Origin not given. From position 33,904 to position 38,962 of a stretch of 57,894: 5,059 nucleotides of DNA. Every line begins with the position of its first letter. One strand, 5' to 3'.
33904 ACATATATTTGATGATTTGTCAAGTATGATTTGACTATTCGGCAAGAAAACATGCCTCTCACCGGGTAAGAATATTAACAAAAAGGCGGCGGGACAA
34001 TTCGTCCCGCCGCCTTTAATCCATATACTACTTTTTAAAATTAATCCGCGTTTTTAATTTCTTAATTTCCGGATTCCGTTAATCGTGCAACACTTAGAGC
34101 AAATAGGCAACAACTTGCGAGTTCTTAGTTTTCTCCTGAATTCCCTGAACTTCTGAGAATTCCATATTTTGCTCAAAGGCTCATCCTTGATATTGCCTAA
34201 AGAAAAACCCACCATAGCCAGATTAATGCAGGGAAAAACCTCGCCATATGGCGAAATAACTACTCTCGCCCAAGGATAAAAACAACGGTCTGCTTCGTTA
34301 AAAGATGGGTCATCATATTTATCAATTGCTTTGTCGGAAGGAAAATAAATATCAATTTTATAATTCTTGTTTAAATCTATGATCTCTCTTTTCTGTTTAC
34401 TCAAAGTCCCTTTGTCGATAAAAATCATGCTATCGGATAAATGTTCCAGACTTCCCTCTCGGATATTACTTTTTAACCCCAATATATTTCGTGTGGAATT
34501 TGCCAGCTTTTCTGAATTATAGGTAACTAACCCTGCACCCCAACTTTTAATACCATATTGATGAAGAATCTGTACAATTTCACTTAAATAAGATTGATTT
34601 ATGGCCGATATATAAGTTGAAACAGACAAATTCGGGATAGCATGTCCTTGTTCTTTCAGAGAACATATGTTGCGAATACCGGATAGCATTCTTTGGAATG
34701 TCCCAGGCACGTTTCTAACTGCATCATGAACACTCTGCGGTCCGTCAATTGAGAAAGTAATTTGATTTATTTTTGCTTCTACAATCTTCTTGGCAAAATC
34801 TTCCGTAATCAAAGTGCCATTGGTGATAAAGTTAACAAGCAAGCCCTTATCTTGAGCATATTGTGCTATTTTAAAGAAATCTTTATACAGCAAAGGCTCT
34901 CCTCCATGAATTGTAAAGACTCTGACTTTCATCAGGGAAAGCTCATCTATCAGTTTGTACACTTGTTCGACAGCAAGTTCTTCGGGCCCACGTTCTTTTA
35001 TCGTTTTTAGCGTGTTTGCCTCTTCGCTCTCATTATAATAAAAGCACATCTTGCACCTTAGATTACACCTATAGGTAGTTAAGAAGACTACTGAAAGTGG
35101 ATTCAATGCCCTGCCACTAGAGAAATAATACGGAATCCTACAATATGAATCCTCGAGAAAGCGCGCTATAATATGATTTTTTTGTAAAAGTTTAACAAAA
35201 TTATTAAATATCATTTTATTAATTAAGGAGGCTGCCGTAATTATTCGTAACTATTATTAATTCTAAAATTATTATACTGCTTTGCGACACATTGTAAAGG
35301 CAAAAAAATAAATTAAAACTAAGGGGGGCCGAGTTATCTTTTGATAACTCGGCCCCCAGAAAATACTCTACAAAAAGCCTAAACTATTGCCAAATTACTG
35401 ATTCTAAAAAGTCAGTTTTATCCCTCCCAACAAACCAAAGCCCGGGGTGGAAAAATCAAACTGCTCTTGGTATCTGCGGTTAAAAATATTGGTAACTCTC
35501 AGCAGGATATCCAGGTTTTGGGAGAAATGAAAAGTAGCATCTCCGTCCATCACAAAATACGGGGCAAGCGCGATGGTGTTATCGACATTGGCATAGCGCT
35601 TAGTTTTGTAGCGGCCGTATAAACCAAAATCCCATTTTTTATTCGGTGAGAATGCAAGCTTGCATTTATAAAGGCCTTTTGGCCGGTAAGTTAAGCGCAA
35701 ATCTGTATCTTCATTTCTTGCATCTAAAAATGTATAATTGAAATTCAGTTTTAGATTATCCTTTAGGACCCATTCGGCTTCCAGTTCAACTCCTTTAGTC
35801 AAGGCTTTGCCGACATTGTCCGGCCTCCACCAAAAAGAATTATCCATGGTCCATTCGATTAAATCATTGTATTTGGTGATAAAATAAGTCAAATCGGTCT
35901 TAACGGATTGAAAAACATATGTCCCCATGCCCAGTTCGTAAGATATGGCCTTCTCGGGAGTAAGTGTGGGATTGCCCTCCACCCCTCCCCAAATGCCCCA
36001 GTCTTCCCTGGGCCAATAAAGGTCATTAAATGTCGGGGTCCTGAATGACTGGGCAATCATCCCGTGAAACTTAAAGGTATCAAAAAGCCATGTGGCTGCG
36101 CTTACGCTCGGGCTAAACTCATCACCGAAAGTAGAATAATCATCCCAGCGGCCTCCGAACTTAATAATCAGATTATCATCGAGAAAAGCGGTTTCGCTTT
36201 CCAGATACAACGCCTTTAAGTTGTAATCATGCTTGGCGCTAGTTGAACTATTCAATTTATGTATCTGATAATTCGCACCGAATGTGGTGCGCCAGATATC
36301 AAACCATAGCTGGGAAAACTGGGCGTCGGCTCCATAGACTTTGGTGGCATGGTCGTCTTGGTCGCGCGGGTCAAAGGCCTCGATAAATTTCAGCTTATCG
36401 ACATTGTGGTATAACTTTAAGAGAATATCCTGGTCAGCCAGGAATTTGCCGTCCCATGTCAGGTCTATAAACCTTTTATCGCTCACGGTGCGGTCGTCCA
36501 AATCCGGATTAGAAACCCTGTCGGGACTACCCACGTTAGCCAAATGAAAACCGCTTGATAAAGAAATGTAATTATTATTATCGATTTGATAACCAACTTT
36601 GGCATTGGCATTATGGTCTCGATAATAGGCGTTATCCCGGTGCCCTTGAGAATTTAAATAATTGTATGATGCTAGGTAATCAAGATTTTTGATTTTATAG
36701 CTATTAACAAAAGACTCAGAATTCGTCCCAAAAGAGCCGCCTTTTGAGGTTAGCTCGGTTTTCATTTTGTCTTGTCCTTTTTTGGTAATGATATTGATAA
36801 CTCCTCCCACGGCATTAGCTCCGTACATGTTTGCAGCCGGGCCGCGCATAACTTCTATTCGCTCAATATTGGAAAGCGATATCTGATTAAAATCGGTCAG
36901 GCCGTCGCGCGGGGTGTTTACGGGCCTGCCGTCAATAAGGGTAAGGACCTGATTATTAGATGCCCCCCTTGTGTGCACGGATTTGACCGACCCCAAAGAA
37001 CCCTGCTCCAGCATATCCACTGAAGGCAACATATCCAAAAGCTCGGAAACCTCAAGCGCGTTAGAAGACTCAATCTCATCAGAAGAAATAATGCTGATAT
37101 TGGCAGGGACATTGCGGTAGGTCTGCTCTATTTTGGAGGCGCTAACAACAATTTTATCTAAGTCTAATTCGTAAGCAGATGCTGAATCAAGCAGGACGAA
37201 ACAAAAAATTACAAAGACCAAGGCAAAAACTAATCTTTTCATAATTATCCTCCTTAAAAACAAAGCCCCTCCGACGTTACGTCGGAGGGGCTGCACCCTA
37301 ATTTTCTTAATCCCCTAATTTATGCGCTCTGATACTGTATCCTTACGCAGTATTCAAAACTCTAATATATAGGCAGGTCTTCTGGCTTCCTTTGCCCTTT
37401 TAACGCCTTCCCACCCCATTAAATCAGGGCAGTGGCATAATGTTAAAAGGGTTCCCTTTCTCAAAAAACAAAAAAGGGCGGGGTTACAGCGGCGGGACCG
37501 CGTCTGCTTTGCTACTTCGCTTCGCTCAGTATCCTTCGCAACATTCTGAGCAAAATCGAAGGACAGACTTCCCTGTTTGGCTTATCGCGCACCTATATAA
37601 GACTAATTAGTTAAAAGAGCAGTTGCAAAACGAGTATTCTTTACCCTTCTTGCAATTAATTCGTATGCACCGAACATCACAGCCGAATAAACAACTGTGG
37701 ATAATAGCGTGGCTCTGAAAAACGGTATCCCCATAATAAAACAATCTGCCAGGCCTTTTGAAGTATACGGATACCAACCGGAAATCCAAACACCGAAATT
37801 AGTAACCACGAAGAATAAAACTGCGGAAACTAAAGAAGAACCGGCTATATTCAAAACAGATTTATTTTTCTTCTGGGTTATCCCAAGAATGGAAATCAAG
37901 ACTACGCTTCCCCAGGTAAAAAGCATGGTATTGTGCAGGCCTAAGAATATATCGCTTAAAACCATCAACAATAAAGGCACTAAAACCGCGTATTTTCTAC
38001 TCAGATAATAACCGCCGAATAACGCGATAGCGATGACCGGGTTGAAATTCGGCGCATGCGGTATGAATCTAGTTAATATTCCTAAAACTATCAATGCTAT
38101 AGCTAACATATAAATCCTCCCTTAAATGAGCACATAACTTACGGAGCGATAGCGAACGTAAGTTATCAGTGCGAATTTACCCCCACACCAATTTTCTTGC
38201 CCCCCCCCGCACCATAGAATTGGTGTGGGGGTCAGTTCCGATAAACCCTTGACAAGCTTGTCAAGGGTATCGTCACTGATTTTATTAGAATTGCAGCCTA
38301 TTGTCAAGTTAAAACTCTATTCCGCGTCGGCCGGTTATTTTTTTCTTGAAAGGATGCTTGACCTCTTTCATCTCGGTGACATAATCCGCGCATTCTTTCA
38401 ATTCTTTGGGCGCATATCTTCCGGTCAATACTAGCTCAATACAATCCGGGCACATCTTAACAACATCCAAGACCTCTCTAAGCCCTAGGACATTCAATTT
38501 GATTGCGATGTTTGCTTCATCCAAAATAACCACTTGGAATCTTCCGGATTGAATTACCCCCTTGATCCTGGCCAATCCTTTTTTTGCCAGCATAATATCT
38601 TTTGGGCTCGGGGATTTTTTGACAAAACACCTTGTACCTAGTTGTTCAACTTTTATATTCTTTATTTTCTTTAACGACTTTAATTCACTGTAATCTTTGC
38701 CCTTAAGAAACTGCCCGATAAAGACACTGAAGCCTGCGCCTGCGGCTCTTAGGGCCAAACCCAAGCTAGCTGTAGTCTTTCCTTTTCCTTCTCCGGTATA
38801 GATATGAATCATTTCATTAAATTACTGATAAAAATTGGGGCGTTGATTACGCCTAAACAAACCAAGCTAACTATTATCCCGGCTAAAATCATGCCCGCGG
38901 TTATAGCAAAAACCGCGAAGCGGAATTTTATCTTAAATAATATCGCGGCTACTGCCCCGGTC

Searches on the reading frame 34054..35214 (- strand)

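Call 60: search_protein_families(library=pfam, proteins=[window:34054-35214:-], max_evalue=0.00001)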
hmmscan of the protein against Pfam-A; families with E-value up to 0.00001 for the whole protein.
window:34054-35214:- (386 aa): 3 families
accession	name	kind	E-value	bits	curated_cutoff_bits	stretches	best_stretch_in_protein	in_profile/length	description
PF04055.27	Radical_SAM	-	8.2e-24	85.1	29.5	1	46-186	3-139/166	Radical SAM superfamily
PF13186.11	SPASM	-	8.1e-18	64.9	21.5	1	311-375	1-66/67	Iron-sulfur cluster-binding domain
PF13353.11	Fer4_12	-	3.5e-06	27.8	22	1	46-161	11-118/137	4Fe-4S single cluster domain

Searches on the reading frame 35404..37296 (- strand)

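Call 60: search_protein_families(library=pfam, proteins=[window:35404-37296:-], max_evalue=0.00001)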
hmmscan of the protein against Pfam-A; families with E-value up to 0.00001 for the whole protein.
window:35404-37296:- (630 aa): 2 families
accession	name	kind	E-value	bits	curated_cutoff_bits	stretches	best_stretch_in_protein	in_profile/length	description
PF00593.30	TonB_dep_Rec_b-barrel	-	7e-39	135.3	27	1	196-604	28-436/436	TonB dependent receptor-like, beta-barrel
PF07715.20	Plug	-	8.3e-27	94.2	23.9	1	61-166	3-107/107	TonB-dependent Receptor Plug Domain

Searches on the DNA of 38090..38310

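Call 54: search_rna_families(source=window, start=38090, end=38310, threshold=evalue, max_evalue=10)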
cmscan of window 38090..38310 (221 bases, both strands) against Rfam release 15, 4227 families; matches with E-value up to 10: 13.
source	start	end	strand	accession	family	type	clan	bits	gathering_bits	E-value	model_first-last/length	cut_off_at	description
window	38167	38302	-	RF00041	Entero_OriR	Cis-reg;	-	21.7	80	0.019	1-121/121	no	Enteroviral 3' UTR element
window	38165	38242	-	RF03665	MIR4359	Gene; miRNA;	-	21.3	75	0.095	1-67/67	no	MIR4359 microRNA precursor family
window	38179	38232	+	RF04049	MIR7127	Gene; miRNA;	-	17.1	100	0.73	1-132/132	no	MIR7127 microRNA precursor family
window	38160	38310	+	RF02578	tsr25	Gene; sRNA;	-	16.1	63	0.2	1-166/181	3'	S. aureus tsr25 small RNA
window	38179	38232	+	RF03594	mir-3817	Gene; miRNA;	-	15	90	2.7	1-89/89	no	mir-3817 microRNA precursor family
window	38174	38237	+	RF00756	mir-299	Gene; miRNA;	-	14.4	67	2.7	1-63/63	no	mir-299 microRNA precursor family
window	38241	38273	-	RF02701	PsrR1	Gene; sRNA;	-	12.9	42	5.7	49-79/79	no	Photosynthesis regulatory RNA1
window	38171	38241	-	RF00756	mir-299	Gene; miRNA;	-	12.9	67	7.6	1-63/63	no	mir-299 microRNA precursor family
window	38176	38194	-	RF02519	ToxI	Gene; antitoxin;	-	12.7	50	8.1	1-34/34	no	ToxI antitoxin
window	38184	38229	-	RF03570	mir-8286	Gene; miRNA;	-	12.2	70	9.8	1-56/56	no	mir-8286 microRNA precursor family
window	38205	38240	+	RF02401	ClpQY_promoter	Cis-reg;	-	10.2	42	6.1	1-30/57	no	ClpQY promoter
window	38216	38242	+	RF02248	Six3os1_3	Gene; lncRNA;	-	9.4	40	3.6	1-75/75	no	Six3os1 conserved region 3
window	38205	38230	+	RF01822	RsaJ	Gene; sRNA;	-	9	100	6.5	258-283/287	no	RNA Staph. aureus A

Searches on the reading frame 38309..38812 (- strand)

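Call 6: search_protein_families(library=pfam, proteins=[window:38309-38812:-])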
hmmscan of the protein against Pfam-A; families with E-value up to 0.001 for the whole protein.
window:38309-38812:- (167 aa): 1 family
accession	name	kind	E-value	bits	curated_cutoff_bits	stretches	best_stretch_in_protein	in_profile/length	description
PF02572.21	CobA_CobO_BtuR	-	9.7e-60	202.1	25.7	1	1-167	4-172/172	ATP:corrinoid adenosyltransferase BtuR/CobO/CobP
